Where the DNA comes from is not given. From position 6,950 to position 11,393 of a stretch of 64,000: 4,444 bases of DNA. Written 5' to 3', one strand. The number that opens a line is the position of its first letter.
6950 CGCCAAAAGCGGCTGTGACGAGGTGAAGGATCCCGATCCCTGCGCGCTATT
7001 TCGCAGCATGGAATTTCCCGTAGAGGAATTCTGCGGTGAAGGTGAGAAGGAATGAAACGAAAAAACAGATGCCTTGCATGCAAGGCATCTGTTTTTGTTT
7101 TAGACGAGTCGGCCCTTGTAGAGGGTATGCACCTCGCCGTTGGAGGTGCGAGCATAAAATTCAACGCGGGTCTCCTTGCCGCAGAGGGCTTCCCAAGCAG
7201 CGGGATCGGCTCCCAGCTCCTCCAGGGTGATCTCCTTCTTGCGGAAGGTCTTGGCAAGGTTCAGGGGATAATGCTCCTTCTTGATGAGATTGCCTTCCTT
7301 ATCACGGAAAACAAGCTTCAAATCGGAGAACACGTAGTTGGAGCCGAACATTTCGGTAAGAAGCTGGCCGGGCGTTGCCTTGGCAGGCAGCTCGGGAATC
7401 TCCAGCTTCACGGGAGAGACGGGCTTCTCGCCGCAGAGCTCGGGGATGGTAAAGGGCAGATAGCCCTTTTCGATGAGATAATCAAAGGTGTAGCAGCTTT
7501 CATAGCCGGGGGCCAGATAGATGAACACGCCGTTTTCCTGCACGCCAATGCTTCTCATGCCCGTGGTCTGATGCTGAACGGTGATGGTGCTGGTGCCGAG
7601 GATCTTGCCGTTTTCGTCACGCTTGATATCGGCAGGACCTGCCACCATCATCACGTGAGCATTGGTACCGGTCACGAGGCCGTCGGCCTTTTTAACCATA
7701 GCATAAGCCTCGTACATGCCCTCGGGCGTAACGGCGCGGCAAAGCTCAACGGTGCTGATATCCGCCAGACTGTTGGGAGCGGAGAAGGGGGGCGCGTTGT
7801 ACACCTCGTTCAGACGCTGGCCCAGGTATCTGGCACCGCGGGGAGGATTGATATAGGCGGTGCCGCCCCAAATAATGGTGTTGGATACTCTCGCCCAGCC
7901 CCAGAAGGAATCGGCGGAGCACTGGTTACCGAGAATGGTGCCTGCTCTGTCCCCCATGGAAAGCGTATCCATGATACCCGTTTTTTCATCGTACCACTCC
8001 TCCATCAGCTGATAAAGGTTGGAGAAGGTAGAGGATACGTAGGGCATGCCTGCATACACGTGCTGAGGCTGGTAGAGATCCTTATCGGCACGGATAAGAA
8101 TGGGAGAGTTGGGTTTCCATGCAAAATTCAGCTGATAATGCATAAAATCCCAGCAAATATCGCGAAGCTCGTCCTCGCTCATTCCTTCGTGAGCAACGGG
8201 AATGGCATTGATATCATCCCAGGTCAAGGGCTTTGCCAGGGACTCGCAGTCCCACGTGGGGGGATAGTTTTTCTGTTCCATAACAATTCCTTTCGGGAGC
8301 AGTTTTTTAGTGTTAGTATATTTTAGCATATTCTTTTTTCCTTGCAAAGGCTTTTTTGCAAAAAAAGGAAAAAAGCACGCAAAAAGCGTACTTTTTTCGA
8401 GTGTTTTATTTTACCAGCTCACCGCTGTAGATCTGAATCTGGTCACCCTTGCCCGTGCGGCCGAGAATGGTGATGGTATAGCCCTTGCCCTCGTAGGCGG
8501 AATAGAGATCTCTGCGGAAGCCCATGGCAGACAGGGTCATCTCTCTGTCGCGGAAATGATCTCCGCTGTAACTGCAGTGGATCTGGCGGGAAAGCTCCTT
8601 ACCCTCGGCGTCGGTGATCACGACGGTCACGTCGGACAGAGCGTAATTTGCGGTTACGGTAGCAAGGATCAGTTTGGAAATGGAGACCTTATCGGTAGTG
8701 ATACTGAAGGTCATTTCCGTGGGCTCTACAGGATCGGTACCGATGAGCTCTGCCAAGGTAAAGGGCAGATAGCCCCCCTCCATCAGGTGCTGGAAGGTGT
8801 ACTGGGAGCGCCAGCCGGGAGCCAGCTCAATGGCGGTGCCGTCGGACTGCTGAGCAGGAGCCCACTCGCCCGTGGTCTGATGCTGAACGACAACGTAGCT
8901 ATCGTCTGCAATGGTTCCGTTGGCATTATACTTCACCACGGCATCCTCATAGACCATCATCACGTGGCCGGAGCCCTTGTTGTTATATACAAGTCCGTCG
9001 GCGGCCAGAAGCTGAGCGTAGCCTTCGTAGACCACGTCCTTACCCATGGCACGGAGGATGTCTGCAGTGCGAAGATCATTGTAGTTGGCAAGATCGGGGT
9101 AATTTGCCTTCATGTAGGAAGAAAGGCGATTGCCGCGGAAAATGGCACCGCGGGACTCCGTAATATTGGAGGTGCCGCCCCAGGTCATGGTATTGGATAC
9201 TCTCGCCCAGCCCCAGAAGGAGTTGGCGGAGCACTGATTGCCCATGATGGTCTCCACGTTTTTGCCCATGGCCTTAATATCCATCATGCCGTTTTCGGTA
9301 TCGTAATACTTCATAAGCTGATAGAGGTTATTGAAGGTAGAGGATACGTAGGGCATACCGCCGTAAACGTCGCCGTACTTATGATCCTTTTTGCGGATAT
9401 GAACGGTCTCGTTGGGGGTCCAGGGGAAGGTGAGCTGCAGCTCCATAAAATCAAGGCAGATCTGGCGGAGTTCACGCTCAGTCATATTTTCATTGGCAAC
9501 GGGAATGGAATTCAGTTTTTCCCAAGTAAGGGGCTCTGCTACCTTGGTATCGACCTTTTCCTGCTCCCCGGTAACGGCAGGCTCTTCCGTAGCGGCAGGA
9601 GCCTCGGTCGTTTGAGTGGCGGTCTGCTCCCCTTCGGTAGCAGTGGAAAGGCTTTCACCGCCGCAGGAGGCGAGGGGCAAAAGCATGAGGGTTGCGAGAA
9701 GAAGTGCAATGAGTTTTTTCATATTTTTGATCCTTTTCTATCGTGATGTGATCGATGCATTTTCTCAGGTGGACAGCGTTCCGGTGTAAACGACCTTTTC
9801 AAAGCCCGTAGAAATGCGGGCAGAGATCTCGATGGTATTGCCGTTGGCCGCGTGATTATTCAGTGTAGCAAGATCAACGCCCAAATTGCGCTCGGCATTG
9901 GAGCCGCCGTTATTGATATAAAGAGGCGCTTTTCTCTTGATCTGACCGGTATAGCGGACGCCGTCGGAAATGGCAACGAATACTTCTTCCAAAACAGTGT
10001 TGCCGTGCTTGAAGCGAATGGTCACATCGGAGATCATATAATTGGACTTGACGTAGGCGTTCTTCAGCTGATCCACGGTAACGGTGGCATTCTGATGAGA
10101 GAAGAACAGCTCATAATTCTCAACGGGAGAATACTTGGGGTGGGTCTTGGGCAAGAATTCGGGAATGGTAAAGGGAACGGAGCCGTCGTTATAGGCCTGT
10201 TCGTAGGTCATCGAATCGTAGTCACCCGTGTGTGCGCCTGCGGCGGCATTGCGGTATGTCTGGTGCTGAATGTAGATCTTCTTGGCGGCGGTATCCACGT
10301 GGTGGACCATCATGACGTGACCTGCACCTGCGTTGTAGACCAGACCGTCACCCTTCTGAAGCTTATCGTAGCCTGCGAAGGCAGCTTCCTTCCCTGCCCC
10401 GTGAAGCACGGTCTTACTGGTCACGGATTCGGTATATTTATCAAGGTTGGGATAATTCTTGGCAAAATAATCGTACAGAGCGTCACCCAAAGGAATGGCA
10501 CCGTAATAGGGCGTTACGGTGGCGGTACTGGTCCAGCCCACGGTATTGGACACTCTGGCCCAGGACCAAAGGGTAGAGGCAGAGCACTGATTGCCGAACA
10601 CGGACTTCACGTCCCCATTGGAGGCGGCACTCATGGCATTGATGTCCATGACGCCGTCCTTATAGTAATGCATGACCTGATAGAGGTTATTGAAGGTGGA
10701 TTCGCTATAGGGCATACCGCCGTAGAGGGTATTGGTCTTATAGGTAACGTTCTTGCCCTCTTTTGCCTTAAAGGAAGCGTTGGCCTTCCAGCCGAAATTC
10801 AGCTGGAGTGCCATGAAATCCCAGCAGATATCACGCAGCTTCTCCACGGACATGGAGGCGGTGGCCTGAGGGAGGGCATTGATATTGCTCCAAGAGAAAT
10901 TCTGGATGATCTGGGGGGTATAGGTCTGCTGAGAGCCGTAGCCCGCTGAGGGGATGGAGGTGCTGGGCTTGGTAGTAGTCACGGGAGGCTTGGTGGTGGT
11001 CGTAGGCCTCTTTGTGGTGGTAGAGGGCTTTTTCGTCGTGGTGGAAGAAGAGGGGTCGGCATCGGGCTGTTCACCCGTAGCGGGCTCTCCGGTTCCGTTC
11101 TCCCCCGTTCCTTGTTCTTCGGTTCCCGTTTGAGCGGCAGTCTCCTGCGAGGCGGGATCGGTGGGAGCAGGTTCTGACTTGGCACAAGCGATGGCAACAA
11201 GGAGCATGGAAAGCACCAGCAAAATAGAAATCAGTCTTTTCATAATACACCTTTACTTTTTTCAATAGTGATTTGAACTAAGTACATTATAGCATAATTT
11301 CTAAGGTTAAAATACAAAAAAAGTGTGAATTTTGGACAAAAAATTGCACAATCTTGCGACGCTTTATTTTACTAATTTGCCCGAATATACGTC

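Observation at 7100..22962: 16-kb tandem array: seven paralogous genes plus a three-module giant gene for an unassigned secreted Cys-His (NlpC/P60-CHAP-like) domain family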

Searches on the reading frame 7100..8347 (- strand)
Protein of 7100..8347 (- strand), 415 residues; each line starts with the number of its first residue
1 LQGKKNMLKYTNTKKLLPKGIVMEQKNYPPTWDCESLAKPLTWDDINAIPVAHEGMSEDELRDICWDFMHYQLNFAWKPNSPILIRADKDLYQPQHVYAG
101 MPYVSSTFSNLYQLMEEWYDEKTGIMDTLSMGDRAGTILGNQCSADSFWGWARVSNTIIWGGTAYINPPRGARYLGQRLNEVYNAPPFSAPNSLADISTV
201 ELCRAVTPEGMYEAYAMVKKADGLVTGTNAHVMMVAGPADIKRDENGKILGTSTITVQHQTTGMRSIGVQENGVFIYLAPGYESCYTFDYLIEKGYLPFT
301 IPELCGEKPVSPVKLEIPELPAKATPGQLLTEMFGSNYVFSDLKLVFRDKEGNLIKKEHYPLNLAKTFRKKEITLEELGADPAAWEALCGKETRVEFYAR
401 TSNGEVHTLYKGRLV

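Call 3: search_protein_families(library=pfam, proteins=[window:7100-8347:-], max_evalue=1)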
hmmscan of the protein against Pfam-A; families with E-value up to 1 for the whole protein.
window:7100-8347:- (415 aa): 0 families

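Call 4: search_protein_families(library=ncbifam, proteins=[window:7100-8347:-], max_evalue=1)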
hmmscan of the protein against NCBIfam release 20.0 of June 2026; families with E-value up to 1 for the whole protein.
window:7100-8347:- (415 aa): 0 families

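Call 81: search_protein_families(library=phrogs, proteins=[window:7103-8296:-], max_evalue=1)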
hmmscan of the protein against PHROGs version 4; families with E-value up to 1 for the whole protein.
window:7103-8296:- (398 aa): 1 family
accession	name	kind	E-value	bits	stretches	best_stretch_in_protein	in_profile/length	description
phrog_28094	-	unknown function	0.2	12.9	1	175-210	4-38/66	-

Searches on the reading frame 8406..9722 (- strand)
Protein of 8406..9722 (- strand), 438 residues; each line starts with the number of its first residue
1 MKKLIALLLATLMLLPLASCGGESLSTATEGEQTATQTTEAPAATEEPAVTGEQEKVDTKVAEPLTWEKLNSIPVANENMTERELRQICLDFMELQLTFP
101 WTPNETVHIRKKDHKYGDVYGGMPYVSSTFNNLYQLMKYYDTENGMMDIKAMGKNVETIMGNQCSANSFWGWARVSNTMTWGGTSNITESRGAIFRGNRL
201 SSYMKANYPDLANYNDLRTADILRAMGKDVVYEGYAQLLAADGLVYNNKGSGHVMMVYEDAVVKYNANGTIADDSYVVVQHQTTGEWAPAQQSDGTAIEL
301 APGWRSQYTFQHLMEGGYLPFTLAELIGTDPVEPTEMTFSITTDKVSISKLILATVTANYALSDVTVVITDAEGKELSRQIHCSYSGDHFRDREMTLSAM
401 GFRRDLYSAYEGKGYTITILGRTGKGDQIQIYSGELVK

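Call 3: search_protein_families(library=pfam, proteins=[window:8406-9722:-], max_evalue=1)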
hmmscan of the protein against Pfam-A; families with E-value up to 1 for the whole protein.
window:8406-9722:- (438 aa): 2 families
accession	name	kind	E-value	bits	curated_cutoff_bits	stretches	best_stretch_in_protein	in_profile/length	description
PF21827.1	New_glue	-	0.00083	19.5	31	1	1-52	1-52/94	New glue protein family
PF23282.1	WHD_ROQ1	-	0.17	12.5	24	0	371-403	4-36/76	Disease resistance protein Roq1-like, winged-helix domain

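Call 4: search_protein_families(library=ncbifam, proteins=[window:8406-9722:-], max_evalue=1)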
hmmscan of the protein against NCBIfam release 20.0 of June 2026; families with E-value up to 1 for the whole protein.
window:8406-9722:- (438 aa): 8 families
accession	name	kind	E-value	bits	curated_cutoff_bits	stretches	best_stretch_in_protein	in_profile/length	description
NF058647.1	lipo_LytA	equivalog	0.0019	18.4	110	1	1-47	1-45/107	acidic lipoprotein LytA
NF050142.1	PG1828_fam_lipo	equivalog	0.0029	18.3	50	1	1-50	1-53/59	PG1828 family lipoprotein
NF052551.1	EnvBioLpgNMYCTU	equivalog_domain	0.011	15.1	250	1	1-76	1-75/227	envelope biogenesis lipoprotein LpqN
NF033216.1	lipo_YgdI_YgdR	subfamily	0.062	13.2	42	1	2-37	1-36/71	YgdI/YgdR family lipoprotein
NF058595.1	invert_tail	domain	0.11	12.8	37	1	4-36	56-86/113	lipo-invert putative C-terminal anchoring domain-containing protein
NF045774.1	cytochro_C551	exception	0.11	12.5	118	1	1-41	1-39/110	cytochrome c551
TIGR04454.1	Lepto_4Cys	hypoth_equivalog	0.12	12.9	35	0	1-48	1-47/92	TIGR04454 family lipoprotein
NF033636.1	acid_shock_Asr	equivalog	0.16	12.8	50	1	1-49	1-47/119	acid resistance repetitive basic protein Asr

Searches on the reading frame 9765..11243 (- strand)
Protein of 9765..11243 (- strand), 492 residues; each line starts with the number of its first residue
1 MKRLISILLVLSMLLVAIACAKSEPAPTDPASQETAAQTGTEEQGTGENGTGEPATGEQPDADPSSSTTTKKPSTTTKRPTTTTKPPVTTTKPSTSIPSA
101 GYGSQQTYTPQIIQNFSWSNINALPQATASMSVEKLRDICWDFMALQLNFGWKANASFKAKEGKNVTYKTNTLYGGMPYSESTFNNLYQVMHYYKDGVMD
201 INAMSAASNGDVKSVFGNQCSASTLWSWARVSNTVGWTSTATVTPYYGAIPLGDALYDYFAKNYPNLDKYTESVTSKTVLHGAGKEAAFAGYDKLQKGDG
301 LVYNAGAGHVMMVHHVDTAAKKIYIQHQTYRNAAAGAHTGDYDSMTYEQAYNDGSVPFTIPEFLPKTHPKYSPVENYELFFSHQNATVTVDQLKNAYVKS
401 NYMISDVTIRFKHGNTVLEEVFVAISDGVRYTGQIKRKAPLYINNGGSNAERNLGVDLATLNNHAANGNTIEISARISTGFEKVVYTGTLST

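Call 3: search_protein_families(library=pfam, proteins=[window:9765-11243:-], max_evalue=1)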
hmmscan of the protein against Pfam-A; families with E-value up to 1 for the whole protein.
window:9765-11243:- (492 aa): 2 families
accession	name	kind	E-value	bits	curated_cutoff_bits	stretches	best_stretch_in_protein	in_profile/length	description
PF01456.22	Mucin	-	0.0015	18.9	34.7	1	2-97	4-96/143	Mucin-like glycoprotein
PF05257.22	CHAP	-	0.94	10.5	26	1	289-328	39-80/81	CHAP domain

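Call 4: search_protein_families(library=ncbifam, proteins=[window:9765-11243:-], max_evalue=1)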
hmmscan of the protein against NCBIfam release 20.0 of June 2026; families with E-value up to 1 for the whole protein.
window:9765-11243:- (492 aa): 4 families
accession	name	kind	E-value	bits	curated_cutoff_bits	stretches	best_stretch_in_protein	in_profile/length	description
NF043060.1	MAP_0585_fam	equivalog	2.9e-06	27.5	170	1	9-120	13-123/319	MAP_0585 family protein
NF033553.1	MerP_Gpos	exception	0.0014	18.5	110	1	2-43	3-45/112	mercury resistance system substrate-binding protein MerP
NF045839.1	blaOXA-18_like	exception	0.016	14.5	540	1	149-268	150-266/269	OXA-18 family class D beta-lactamase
NF000666.0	PRK00031.2-4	equivalog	0.077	12.8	157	1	374-444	60-130/170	outer membrane lipoprotein chaperone LolA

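Call 5: search_solved_structures(query=window:9765-11243:-, max_evalue=10)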
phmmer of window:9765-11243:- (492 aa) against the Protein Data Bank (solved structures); distinct sequences matched with E-value up to 10: 11.
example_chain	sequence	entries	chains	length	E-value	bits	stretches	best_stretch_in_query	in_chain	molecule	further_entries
8u1x_B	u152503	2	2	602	1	11.3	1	41-94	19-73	Serine/threonine-protein phosphatase 2A 56 kDa regulatory subunit delta isoform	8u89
9spj_ZH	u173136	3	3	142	1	11.3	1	288-335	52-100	Small ribosomal subunit protein uS9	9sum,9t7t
2ggf_A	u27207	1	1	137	1.2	11.1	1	384-421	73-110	Programmed cell death 4, isoform 1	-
6h7w_Q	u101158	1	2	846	1.5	10.7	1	22-84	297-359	Vacuolar protein sorting-associated protein 35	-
2nsz_A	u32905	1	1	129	1.5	10.7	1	384-421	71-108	Programmed cell death protein 4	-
2kzt_B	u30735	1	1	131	1.6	10.6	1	384-421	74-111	Programmed cell death protein 4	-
7blp_A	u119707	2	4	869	1.7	10.5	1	22-84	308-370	Vacuolar protein sorting-associated protein 35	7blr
2hm8_A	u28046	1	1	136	1.7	10.5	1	384-421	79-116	Pdcd4 C-terminal MA-3 domain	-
2iol_A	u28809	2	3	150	1.9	10.4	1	384-421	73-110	Programmed Cell Death 4, Pdcd4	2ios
2ion_A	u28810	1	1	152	2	10.3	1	384-421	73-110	Programmed Cell Death 4, Pdcd4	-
7lto_B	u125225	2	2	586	2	10.3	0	146-203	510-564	Ubiquitin-like protein SMT3,DNA repair protein KRE29 chimera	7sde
